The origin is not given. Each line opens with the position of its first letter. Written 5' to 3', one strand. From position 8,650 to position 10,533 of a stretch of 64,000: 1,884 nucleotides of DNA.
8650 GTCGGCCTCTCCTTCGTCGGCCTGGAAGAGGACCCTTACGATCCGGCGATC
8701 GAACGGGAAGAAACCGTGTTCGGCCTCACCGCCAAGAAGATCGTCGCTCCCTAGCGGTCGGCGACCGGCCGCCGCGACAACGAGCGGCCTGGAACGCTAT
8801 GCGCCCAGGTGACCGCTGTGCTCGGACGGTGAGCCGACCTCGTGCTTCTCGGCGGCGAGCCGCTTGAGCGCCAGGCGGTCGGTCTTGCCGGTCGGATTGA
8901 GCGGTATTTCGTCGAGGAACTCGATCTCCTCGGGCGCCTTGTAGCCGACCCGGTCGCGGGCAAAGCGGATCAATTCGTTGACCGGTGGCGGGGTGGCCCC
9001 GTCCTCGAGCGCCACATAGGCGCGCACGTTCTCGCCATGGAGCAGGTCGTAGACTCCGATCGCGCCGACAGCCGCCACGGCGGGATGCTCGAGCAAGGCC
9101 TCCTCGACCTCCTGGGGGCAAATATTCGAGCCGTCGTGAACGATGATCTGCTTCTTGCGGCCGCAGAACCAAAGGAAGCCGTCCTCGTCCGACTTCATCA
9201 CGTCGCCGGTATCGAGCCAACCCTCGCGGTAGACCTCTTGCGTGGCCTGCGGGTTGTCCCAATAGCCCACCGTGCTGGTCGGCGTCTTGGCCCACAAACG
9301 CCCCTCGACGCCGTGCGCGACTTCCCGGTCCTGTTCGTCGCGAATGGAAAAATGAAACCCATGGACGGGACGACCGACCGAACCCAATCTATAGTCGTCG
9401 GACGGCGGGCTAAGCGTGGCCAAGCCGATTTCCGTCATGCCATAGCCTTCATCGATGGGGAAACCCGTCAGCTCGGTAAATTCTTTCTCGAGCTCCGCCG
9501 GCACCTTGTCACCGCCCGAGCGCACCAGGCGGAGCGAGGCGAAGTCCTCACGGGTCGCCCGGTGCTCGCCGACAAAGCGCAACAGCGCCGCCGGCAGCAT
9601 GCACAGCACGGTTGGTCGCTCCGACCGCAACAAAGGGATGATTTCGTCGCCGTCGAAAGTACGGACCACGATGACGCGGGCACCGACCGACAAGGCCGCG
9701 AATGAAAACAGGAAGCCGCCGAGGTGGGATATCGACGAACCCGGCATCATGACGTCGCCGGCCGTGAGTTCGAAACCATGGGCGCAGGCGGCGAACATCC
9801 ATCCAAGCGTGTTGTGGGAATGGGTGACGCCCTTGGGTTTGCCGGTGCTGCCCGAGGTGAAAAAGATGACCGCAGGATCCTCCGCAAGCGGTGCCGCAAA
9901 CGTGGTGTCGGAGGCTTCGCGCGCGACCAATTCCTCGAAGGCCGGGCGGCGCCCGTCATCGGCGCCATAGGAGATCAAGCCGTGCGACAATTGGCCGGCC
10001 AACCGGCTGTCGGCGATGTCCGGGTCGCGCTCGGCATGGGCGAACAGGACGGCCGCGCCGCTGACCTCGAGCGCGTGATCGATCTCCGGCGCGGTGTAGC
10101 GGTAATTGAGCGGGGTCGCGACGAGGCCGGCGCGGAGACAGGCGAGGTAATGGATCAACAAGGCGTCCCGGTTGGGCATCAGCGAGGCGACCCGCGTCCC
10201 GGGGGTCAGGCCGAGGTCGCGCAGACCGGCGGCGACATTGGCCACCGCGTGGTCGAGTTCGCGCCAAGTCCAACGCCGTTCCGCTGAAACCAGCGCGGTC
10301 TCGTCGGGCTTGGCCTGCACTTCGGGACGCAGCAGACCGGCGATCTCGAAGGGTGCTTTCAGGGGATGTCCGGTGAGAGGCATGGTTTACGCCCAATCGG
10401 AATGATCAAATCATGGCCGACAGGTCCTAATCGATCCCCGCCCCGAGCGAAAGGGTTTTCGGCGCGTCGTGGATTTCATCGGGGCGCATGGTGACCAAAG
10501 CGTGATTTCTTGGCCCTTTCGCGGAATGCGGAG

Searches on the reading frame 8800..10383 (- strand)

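Call 8: search_protein_families(library=pfam, proteins=[window:8800-10383:-])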
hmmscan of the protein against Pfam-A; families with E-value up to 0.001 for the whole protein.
window:8800-10383:- (528 aa): 2 families
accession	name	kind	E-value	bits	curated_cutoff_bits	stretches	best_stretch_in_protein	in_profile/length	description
PF00501.34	AMP-binding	-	7.5e-82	275.6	29.9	1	22-375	5-384/384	AMP-binding enzyme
PF13193.12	AMP-binding_C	-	1.5e-14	55.1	24.5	1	425-500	1-76/76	AMP-binding enzyme C-terminal domain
